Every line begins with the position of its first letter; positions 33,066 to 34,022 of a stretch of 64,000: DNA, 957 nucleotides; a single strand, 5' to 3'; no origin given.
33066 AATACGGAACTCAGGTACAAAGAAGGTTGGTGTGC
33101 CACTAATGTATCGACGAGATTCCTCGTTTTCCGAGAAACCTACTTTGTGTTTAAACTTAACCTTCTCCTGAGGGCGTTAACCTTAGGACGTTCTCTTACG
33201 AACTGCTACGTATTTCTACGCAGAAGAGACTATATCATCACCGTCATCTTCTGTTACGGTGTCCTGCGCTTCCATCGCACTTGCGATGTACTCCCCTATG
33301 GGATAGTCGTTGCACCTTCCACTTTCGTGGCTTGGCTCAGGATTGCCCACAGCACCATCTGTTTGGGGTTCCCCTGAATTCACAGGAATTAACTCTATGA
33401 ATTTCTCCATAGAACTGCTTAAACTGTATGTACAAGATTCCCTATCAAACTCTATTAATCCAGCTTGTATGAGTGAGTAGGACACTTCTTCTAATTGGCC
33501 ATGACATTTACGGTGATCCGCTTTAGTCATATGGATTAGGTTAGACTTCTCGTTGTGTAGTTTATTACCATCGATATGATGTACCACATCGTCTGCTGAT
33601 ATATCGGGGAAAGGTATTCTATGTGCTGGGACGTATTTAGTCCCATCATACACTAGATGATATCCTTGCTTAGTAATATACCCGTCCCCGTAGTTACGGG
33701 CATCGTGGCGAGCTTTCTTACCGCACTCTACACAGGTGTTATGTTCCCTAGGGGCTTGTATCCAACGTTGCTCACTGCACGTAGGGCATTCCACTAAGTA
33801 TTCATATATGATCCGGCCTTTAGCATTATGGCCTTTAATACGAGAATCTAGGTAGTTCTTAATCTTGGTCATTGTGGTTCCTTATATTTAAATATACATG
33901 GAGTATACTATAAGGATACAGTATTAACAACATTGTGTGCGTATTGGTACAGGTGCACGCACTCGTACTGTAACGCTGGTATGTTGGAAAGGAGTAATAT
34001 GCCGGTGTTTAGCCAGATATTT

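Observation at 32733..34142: thyX split by a ~760-nt intervening element encoding an HNH endonuclease; RHR motif replaced by KHK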

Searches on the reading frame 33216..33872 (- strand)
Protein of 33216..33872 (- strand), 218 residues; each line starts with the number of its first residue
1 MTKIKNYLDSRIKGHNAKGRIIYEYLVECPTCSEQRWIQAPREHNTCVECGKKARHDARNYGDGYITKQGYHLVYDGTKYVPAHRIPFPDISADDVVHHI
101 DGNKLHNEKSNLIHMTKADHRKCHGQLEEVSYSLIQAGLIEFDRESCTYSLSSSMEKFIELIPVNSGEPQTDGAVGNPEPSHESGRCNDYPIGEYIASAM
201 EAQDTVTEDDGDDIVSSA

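Call 6: search_protein_families(library=pfam, proteins=[window:33216-33872:-], max_evalue=0.1)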
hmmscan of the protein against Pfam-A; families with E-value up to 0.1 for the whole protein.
window:33216-33872:- (218 aa): 2 families
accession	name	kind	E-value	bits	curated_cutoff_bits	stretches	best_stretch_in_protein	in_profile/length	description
PF13392.12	HNH_3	-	0.0003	20.8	24.8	1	96-121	20-45/46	HNH endonuclease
PF02207.25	zf-UBR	-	0.046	14.3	25.2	1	24-67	10-46/69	Putative zinc finger in N-recognin (UBR box)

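Call 31: find_related_loci(query=window:33216-33872:-, collection=viral_contigs, flank=2500)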
Query window:33216-33872:- (218 aa) in viral_contigs; peptide patterns used: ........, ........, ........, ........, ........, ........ (x = any residue, [..] = any of these).
14 stretches matched a pattern, but none encodes a relative of the query by tblastn (E <= 1e-3).

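Call 36: search_protein_families(library=phrogs, proteins=[window:33216-33872:-], max_evalue=0.001)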
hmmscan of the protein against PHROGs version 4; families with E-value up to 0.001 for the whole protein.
window:33216-33872:- (218 aa): 8 families
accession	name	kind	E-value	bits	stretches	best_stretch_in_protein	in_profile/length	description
phrog_19902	-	DNA, RNA and nucleotide metabolism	4e-91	305.6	1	16-218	1-221/221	HNH endonuclease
phrog_7545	-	DNA, RNA and nucleotide metabolism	4.3e-08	34.5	1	42-129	47-138/160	HNH endonuclease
phrog_59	-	DNA, RNA and nucleotide metabolism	8.1e-07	29.7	1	67-122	172-233/423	HNH endonuclease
phrog_1271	-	DNA, RNA and nucleotide metabolism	1.1e-06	29.3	1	35-130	255-322/361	HNH endonuclease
phrog_15471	-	DNA, RNA and nucleotide metabolism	1.3e-06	29.4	1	90-182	46-81/183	HNH endonuclease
phrog_10730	-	DNA, RNA and nucleotide metabolism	0.0001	23.1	1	91-127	108-144/234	HNH endonuclease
phrog_99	-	DNA, RNA and nucleotide metabolism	0.00031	21.5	1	33-118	125-199/383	HNH endonuclease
phrog_21964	-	DNA, RNA and nucleotide metabolism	0.00041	21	1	83-133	166-221/244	HNH endonuclease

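Call 40: find_homologous_proteins(query=window:33216-33872:-)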
Query window:33216-33872:- (218 aa): 115 proteins with E <= 0.001 among 182 candidates.
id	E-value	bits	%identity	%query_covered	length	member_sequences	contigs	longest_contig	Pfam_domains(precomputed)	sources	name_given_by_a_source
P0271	1.6e-147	507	100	100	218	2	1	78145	-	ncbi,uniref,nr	ncbi:HNH endonuclease [Vibrio phage vB_VspP_pVa5]|uniref:HNH endonuclease protein n=1 Tax=Vibrio pha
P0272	1.8e-94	334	71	94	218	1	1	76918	PF13392.13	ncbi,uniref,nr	ncbi:HNH endonuclease [Vibrio phage 1.097.O._10N.286.49.B3]|uniref:HNH nuclease domain-containing pr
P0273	1.1e-70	256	57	94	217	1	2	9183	PF13392.13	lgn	-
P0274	7.5e-70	253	57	98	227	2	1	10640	PF13392.13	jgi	-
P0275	1.0e-69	253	55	98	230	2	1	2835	PF13392.13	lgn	-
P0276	5.2e-69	251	60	88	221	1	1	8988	PF13392.13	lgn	-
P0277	3.2e-68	248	54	96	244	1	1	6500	PF13392.13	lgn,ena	-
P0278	6.8e-67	244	57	90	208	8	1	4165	PF13392.13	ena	-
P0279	1.1e-65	240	55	94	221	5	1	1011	PF13392.13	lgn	-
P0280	1.8e-65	239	54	92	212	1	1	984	PF13392.13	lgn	-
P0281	3.1e-65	238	59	91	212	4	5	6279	PF13392.13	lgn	-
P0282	3.8e-65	238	55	93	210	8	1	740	PF13392.13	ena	-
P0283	5.0e-65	238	56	99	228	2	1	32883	PF13392.13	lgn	-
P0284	8.9e-65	237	54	97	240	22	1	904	PF13392.13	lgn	-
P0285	1.0e-64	236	55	92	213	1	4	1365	PF13392.13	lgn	-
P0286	1.1e-64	236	55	91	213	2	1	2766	PF13392.13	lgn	-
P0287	1.4e-64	236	55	92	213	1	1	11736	PF13392.13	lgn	-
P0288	2.7e-64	235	52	97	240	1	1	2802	PF13392.13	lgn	-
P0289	2.8e-64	235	57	85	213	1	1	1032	PF13392.13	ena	-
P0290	5.4e-64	234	52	98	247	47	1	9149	PF13392.13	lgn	-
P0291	1.2e-63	233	52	98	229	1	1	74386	PF13392.13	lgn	-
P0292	1.2e-63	233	55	92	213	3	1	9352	PF13392.13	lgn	-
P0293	1.4e-63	233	52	100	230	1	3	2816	PF13392.13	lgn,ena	-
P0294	3.1e-63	232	51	98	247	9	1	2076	PF13392.13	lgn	-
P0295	8.6e-62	227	54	90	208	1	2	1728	PF13392.13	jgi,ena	jgi:hypothetical protein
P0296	2.7e-61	225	57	83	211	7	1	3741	PF13392.13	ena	-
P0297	3.3e-61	225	55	88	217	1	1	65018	PF13392.13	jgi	jgi:hypothetical protein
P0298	6.5e-61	224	53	90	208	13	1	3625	PF13392.13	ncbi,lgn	-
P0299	7.7e-61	224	54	93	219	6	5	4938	PF13392.13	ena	-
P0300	8.5e-61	224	55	87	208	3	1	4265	PF13392.13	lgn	-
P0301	9.5e-61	224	51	94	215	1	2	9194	PF13392.13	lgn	-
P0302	1.1e-60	223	56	87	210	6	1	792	PF13392.13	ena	-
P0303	1.5e-60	223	51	92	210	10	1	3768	PF13392.13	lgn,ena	-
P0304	1.6e-60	223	54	90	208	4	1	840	PF13392.13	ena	-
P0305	1.7e-60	223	55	85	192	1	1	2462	PF13392.13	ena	-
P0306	1.8e-60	223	53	93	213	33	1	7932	PF13392.13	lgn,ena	-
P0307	1.9e-60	223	52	97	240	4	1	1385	PF13392.13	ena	-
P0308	2.2e-60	222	53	90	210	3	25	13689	PF13392.13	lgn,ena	-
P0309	2.2e-60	222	52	93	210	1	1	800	PF13392.13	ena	-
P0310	2.7e-60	222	55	85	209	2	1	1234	PF13392.13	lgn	-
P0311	3.3e-60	222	55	87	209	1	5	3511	PF13392.13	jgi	jgi:hypothetical protein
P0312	3.5e-60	222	53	90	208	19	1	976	PF13392.13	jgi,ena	-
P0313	3.7e-60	222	54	86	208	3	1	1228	PF13392.13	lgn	-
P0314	4.0e-60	222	51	95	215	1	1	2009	PF13392.13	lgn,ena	-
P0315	5.7e-60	221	55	87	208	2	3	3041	PF13392.13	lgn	-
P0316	6.3e-60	221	54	93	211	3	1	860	PF13392.13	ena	-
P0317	2.4e-59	219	50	99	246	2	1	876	PF13392.13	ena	-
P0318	3.0e-59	219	51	93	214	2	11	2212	PF13392.13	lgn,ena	-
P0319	3.4e-59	218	54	90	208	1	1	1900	PF13392.13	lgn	-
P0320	5.7e-59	218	52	90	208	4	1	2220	PF13392.13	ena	-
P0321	1.6e-58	216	51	90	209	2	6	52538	PF13392.13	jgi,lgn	jgi:hypothetical protein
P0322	1.8e-58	216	54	86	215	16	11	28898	PF13392.13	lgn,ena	-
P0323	3.5e-58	215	53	87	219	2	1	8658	PF13392.13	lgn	-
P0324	3.7e-58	215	53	93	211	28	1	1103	PF13392.13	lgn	-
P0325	1.1e-57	214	52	90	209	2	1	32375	PF13392.13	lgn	-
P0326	1.1e-57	214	50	92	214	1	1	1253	PF13392.13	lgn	-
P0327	1.7e-57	213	50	93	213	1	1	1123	PF13392.13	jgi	jgi:hypothetical protein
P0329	4.5e-57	212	52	90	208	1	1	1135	PF13392.13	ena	-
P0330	5.0e-57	211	50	92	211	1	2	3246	PF13392.13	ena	-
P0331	7.6e-57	211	48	97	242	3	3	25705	PF13392.13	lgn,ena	-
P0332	1.9e-56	210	50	92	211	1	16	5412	PF13392.13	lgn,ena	-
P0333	1.9e-56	210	50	92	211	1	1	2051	PF13392.13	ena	-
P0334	2.6e-56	209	50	92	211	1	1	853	PF13392.13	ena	-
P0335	3.5e-56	209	52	90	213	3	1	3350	PF13392.13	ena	-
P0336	6.3e-56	208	50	90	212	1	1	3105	PF13392.13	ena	-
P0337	6.9e-56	208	50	92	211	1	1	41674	PF13392.13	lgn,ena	-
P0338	7.8e-56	207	64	66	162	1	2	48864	PF13392.13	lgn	-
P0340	8.8e-56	207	50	92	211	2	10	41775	PF13392.13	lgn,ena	-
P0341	9.5e-56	207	50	92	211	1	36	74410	PF13392.13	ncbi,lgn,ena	-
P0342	1.0e-55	207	50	92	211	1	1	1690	PF13392.13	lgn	-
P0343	1.2e-55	207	50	92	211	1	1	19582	PF13392.13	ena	-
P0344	2.5e-55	206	49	92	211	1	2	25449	PF13392.13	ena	-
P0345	2.9e-55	206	47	97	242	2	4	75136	PF13392.13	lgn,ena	-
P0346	4.7e-55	205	49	92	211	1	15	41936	PF13392.13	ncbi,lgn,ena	-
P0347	6.2e-55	205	49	92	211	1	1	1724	PF13392.13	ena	-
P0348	1.1e-54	204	53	83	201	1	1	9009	PF13392.13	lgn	-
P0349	1.1e-54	204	54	84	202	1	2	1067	PF13392.13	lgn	-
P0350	1.4e-54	203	49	92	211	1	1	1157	PF13392.13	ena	-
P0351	3.2e-54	202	55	83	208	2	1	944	PF13392.13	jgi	jgi:hypothetical protein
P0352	3.7e-54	202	48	92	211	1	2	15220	PF13392.13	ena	-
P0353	2.9e-53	199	50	90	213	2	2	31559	PF13392.13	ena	-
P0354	5.1e-53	198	50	94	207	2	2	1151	PF13392.13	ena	-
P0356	2.3e-51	193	53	86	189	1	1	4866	PF13392.13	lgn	-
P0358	2.6e-51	193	50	90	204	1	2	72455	PF13392.13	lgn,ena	-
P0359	4.2e-51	192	53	83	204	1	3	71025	PF13392.13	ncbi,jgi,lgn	jgi:hypothetical protein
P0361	2.3e-50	190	54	81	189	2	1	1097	PF13392.13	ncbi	-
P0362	1.5e-49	187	48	98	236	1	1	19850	PF13392.13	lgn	-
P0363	1.6e-49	187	50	90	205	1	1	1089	PF13392.13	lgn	-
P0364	3.1e-49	186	52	80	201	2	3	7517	PF13392.13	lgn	-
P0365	6.7e-49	185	50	83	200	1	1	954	PF13392.13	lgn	-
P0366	1.0e-48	184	51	83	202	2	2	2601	PF13392.13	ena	-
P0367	5.4e-48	182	49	85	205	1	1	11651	PF13392.13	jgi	jgi:hypothetical protein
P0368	8.8e-48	181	47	94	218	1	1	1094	PF13392.13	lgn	-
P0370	7.2e-47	178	48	83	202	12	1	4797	PF13392.13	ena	-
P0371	4.4e-46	176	52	78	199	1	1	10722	PF13392.13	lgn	-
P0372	4.0e-45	172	66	56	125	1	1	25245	PF13392.13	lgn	-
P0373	1.3e-44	171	48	85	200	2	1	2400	PF13392.13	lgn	-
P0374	3.1e-44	170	48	85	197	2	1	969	PF13392.13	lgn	-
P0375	5.4e-44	169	48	83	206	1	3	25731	PF13392.13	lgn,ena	-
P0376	1.7e-43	167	53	75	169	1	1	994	PF13392.13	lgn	-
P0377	3.6e-43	166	47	83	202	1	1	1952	PF13392.13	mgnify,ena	mgnify:CR=1 FL=1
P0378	1.4e-42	164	55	69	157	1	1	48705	PF13392.13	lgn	-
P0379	1.5e-42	164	46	87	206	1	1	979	PF13392.13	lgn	-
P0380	6.6e-42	162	57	64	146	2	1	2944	PF13392.13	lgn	-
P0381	2.1e-41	160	49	68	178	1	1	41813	PF13392.13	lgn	-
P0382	1.0e-34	138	53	53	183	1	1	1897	PF13392.13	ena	-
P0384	1.3e-9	56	31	89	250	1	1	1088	PF13392.13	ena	-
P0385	5.5e-9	54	32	52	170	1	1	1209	PF13392.13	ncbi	-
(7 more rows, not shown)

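Call 41: find_encoding_contigs(protein=P0291, flank=2500, max_places=2)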
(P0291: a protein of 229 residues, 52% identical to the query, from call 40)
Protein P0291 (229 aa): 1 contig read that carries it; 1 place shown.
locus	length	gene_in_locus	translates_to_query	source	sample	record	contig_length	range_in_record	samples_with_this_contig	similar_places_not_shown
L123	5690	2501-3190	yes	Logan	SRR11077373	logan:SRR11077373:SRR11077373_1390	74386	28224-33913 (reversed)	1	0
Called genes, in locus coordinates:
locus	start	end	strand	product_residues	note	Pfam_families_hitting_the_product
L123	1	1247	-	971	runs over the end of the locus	PF08757:CotH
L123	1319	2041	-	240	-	PF26986:Cap_depo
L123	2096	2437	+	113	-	-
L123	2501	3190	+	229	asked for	PF13392:HNH_3 (weak)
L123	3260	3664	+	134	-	PF02511:Thy1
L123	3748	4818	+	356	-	PF00268:Ribonuc_red_sm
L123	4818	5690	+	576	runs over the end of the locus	PF00317:Ribonuc_red_lgN, PF02867:Ribonuc_red_lgC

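Call 42: find_encoding_contigs(protein=P0341, flank=2500, max_places=2)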
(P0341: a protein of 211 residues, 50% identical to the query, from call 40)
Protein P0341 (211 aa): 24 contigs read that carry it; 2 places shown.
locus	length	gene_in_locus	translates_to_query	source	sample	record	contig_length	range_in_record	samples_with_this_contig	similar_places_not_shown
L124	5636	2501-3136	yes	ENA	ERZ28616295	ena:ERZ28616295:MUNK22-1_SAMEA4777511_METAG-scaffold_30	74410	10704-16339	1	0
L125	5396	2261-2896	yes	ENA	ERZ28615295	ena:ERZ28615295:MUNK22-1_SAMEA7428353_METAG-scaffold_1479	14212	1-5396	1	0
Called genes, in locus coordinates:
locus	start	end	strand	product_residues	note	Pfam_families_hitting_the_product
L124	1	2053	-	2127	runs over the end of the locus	-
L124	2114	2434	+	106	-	-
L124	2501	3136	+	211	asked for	PF13392:HNH_3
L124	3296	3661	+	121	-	PF02511:Thy1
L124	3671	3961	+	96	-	PF19905:DUF6378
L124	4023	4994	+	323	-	-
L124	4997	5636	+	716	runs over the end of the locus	-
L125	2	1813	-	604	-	?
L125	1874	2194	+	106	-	-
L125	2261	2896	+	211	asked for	PF13392:HNH_3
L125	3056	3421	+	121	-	PF02511:Thy1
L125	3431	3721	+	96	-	PF19905:DUF6378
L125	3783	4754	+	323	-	-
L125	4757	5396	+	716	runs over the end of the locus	-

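Call 43: find_encoding_contigs(protein=P0359, flank=2500, max_places=2)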
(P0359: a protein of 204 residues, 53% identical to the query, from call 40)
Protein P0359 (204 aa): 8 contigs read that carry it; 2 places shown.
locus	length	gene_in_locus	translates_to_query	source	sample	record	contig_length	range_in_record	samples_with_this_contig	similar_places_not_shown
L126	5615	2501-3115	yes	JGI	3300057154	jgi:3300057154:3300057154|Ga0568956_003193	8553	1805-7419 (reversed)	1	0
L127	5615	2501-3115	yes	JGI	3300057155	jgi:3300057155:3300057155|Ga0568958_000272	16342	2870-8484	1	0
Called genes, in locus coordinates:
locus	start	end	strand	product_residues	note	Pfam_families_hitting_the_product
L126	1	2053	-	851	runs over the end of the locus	PF09327:Phage_Tail_Tip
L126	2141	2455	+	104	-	-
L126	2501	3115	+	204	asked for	PF13392:HNH_3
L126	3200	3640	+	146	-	PF02511:Thy1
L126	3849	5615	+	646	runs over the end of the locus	PF17975:RNR_Alpha (weak), PF21995:RNR-II_ins_dom, PF02867:Ribonuc_red_lgC (faint)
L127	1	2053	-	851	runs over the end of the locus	PF09327:Phage_Tail_Tip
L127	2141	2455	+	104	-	-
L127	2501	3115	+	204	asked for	PF13392:HNH_3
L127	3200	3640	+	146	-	PF02511:Thy1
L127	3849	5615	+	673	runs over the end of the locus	PF17975:RNR_Alpha (weak), PF21995:RNR-II_ins_dom, PF02867:Ribonuc_red_lgC (faint)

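Call 68: search_solved_structures(query=window:33216-33872:-, max_evalue=1, show_alignments=2)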
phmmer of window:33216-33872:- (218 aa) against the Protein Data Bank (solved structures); distinct sequences matched with E-value up to 1: 0.

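Call 71: search_solved_structures(query=A3, max_evalue=1, show_alignments=2)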
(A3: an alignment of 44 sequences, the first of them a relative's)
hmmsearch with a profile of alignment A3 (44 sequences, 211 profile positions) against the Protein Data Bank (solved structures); distinct sequences matched with E-value up to 1: 9.
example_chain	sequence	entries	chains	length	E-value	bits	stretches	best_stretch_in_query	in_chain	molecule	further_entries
1u3e_M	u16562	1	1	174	0.015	18.1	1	70-123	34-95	HNH homing endonuclease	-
5x4z_L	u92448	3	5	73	0.05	16.4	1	16-58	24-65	RNA polymerase subunit, found in RNA polymerase complexes I, II, and III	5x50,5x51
5xog_L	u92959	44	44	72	0.057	16.2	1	16-57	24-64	RNA polymerase subunit ABC10-alpha | RNA polymerase subunit, found in RNA polymerase complexes I, II, and III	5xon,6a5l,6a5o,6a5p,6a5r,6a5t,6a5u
5opt_S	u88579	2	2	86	0.079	15.7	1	11-50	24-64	40S ribosomal protein S27, putative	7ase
4v8m_AW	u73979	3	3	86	0.19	14.5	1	11-48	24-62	40S RIBOSOMAL PROTEIN S27, PUTATIVE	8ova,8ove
6az1_c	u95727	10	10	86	0.21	14.3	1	11-49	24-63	ribosomal protein S27e | Putative 40S ribosomal protein S27-1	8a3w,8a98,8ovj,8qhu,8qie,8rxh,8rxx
5t2a_AW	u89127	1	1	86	0.22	14.2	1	11-49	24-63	eS27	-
9eh1_L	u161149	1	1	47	0.35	13.6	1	23-57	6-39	RNA polymerase II subunit K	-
28jc_L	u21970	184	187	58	0.42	13.4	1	21-57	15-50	DNA-directed RNA polymerases I, II, and III subunit RPABC4 | RNA polymerase II subunit K | DNA-directed RNA polymerase II subunit RPB12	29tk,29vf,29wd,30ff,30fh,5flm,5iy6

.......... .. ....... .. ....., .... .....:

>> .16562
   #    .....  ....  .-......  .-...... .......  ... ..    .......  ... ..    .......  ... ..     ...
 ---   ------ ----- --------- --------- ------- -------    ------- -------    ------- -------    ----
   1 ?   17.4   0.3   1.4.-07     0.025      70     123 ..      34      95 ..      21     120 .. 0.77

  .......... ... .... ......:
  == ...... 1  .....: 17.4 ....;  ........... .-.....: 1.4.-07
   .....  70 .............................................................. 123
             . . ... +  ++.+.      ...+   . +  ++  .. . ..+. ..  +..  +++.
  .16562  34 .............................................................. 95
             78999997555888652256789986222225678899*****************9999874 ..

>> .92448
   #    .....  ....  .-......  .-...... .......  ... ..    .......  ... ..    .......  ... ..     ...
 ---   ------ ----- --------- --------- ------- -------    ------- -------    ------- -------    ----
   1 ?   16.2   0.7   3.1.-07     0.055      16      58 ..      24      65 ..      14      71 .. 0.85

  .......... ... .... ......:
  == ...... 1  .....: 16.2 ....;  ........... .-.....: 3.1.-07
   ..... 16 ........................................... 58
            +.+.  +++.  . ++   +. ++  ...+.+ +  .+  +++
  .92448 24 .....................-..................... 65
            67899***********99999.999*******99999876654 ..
